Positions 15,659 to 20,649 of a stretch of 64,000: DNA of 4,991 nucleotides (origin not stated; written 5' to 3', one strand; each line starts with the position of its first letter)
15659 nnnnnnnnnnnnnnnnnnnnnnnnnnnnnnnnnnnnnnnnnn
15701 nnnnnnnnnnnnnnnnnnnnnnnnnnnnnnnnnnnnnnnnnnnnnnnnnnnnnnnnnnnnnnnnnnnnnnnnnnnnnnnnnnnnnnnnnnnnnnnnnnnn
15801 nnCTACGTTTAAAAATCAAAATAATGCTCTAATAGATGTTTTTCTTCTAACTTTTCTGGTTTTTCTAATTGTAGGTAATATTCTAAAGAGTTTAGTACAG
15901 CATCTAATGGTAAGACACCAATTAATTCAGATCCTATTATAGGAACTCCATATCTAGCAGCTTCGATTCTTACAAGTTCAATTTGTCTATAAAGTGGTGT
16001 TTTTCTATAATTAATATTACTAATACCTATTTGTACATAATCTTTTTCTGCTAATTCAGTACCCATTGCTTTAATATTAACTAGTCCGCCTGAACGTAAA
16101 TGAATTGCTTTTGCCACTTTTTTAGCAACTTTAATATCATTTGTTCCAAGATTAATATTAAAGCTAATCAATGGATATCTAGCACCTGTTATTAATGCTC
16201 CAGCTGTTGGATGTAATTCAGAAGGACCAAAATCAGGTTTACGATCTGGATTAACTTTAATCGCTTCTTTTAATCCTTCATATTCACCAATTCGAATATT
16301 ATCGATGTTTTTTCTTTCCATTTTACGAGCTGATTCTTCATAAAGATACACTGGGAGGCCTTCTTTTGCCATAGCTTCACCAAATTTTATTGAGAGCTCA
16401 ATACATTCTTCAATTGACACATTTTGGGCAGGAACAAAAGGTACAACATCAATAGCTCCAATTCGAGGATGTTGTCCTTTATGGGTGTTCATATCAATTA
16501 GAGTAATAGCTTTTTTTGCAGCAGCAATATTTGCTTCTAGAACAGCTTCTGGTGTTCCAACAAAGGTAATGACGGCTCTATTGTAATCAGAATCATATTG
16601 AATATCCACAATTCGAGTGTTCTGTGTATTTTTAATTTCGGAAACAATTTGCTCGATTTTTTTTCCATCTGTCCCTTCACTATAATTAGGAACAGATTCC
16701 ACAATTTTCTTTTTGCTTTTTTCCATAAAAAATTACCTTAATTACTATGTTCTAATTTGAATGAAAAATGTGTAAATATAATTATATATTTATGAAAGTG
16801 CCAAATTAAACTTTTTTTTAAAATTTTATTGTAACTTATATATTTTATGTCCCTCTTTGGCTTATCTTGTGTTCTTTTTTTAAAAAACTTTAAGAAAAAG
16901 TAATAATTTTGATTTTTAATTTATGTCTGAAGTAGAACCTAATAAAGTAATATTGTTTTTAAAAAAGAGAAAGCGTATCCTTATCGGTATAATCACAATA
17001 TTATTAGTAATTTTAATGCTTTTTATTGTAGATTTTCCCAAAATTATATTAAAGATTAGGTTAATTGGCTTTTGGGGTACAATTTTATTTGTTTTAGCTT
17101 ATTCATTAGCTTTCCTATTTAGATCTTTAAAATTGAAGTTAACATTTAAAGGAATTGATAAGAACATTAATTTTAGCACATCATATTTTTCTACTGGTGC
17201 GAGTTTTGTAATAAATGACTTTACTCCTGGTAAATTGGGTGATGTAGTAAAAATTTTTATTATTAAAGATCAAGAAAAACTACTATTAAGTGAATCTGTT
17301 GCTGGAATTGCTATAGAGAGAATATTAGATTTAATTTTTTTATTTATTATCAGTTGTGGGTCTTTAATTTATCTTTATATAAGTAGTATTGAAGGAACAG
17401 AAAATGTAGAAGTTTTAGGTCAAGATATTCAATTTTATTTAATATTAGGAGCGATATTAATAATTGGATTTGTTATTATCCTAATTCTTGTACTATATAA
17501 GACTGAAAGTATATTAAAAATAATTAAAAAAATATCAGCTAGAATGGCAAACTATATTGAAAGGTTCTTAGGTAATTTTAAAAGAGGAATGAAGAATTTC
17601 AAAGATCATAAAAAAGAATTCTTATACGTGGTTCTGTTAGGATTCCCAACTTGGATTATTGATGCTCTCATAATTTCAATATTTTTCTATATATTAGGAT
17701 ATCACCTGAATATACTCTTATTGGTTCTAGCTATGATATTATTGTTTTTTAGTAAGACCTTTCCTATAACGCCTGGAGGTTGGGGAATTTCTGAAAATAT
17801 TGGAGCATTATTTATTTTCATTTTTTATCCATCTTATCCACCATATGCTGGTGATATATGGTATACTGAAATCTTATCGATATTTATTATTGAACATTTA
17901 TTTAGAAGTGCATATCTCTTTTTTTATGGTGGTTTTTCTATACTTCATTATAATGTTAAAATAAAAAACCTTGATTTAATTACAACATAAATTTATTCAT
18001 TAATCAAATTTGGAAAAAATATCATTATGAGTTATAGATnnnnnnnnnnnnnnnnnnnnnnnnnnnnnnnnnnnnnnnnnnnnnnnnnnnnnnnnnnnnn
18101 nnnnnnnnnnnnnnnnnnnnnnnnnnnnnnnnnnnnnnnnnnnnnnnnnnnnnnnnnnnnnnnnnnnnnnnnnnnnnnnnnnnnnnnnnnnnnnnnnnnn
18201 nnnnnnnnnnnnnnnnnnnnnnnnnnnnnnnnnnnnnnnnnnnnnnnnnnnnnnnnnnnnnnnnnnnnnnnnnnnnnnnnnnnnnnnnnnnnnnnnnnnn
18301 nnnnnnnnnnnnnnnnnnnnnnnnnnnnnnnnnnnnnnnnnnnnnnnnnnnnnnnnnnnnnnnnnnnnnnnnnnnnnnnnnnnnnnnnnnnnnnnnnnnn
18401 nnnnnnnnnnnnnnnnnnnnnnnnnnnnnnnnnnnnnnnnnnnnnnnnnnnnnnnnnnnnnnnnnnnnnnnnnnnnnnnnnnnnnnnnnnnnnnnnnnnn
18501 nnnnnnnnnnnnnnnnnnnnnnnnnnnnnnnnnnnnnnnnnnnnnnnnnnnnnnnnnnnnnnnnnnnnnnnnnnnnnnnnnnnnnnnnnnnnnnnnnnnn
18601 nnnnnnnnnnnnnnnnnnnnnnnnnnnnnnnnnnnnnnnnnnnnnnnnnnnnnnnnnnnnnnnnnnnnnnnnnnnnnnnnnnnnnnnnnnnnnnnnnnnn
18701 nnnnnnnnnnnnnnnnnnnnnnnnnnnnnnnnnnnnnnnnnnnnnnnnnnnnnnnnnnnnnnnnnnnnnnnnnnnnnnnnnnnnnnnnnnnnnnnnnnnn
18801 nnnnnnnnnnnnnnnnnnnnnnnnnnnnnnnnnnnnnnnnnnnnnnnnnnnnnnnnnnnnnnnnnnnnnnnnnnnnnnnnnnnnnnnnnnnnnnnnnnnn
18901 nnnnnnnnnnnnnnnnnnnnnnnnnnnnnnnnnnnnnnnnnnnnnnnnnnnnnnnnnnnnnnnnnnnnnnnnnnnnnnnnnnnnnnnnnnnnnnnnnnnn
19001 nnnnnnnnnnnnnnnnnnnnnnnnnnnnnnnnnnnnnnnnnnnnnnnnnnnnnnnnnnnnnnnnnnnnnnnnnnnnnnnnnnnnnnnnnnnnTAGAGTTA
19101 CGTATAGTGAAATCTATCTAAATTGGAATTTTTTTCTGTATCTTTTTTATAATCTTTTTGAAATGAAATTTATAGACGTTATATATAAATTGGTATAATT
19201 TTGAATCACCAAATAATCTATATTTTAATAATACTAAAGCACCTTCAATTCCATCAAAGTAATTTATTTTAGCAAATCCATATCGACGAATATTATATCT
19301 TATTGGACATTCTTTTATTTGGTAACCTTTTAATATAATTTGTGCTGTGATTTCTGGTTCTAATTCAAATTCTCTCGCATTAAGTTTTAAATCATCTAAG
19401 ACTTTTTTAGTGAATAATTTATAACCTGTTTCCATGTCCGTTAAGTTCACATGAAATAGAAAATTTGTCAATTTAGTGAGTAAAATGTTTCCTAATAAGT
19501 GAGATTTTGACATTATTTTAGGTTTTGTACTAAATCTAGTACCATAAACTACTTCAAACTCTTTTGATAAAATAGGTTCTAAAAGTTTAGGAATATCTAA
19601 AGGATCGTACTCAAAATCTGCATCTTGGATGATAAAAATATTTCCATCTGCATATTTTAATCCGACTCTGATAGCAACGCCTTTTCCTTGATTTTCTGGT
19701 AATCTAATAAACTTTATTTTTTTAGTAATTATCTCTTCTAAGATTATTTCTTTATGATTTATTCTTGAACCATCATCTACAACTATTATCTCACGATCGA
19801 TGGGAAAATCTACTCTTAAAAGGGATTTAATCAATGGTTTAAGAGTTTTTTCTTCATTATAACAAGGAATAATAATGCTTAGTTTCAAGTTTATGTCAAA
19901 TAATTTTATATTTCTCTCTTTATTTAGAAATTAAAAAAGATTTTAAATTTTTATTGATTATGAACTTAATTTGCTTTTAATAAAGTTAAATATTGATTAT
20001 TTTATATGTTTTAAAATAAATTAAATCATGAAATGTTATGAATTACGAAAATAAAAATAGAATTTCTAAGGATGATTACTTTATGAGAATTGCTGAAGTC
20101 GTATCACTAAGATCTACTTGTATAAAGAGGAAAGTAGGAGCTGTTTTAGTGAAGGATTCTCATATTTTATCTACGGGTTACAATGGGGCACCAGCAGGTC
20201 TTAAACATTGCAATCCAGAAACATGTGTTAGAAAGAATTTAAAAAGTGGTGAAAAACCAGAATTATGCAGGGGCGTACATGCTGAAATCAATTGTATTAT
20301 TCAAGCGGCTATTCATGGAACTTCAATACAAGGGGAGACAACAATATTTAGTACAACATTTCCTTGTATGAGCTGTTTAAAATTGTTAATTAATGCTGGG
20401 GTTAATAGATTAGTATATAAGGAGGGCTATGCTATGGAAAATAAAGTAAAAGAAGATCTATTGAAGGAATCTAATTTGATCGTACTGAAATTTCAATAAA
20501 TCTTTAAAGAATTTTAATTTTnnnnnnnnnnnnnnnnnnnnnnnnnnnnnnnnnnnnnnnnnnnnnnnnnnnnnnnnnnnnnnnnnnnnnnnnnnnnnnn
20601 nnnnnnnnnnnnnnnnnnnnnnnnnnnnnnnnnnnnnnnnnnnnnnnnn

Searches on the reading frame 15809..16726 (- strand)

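Call 91: search_protein_families(library=pfam, proteins=[window:15809-16726:-], max_evalue=0.0001)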
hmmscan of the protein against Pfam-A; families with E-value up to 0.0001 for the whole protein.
window:15809-16726:- (305 aa): 2 families
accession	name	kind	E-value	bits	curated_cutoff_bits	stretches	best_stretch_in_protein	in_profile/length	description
PF07837.17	FTCD_N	-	8.9e-65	218.1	27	1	8-183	1-176/176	Formiminotransferase domain, N-terminal subdomain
PF02971.19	FTCD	-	4.2e-19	69.3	24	1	186-300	2-122/145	Formiminotransferase domain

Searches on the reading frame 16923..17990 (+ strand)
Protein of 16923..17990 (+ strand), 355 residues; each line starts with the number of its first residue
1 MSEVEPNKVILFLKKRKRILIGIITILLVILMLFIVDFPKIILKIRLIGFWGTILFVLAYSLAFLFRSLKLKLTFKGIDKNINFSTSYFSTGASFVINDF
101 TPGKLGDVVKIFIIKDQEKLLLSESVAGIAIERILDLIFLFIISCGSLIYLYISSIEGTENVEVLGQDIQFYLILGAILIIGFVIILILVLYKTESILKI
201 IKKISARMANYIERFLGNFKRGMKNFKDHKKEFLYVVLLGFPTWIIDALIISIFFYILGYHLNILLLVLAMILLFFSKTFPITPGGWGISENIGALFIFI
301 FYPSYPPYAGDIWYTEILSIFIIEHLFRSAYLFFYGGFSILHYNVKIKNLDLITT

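Call 91: search_protein_families(library=pfam, proteins=[window:16923-17990:+], max_evalue=0.0001)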
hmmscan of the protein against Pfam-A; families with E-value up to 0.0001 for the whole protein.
window:16923-17990:+ (355 aa): 1 family
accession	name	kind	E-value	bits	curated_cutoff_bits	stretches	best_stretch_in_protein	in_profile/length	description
PF03706.18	LPG_synthase_TM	-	1e-36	127.4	33.4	1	23-299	5-274/302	Lysylphosphatidylglycerol synthase TM region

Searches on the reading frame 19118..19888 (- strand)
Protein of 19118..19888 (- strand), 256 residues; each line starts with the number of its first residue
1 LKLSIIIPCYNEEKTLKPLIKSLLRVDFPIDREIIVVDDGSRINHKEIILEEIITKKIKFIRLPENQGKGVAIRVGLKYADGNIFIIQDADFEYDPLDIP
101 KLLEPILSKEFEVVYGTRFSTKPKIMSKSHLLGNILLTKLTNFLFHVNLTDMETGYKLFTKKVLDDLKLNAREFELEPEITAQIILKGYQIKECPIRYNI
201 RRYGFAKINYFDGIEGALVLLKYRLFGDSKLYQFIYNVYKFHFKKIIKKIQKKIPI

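Call 91: search_protein_families(library=pfam, proteins=[window:19118-19888:-], max_evalue=0.0001)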
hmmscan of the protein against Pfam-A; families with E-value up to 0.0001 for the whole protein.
window:19118-19888:- (256 aa): 2 families
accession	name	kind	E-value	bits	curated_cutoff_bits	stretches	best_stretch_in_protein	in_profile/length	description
PF00535.33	Glycos_transf_2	-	2.7e-34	119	23.3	1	4-167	1-167/168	Glycosyl transferase family 2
PF13641.12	Glyco_tranf_2_3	-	1.1e-06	29.3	27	1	3-125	3-130/230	Glycosyltransferase like family 2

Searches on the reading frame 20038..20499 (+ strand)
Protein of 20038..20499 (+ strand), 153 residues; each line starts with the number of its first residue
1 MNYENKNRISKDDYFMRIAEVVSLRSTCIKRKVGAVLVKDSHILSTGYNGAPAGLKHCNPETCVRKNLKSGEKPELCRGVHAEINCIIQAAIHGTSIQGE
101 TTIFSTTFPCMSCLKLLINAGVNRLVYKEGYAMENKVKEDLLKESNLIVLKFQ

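Call 60: search_protein_families(library=pfam, proteins=[window:20038-20499:+], max_evalue=0.001)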
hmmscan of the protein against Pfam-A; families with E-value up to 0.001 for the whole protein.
window:20038-20499:+ (153 aa): 2 families
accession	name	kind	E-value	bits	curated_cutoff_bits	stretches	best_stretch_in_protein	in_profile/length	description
PF00383.29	dCMP_cyt_deam_1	-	6.3e-22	77.8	25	1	10-127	2-100/102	Cytidine and deoxycytidylate deaminase zinc-binding region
PF14437.12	MafB19-deam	-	3e-17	63.3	27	1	10-134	2-106/142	MafB19-like deaminase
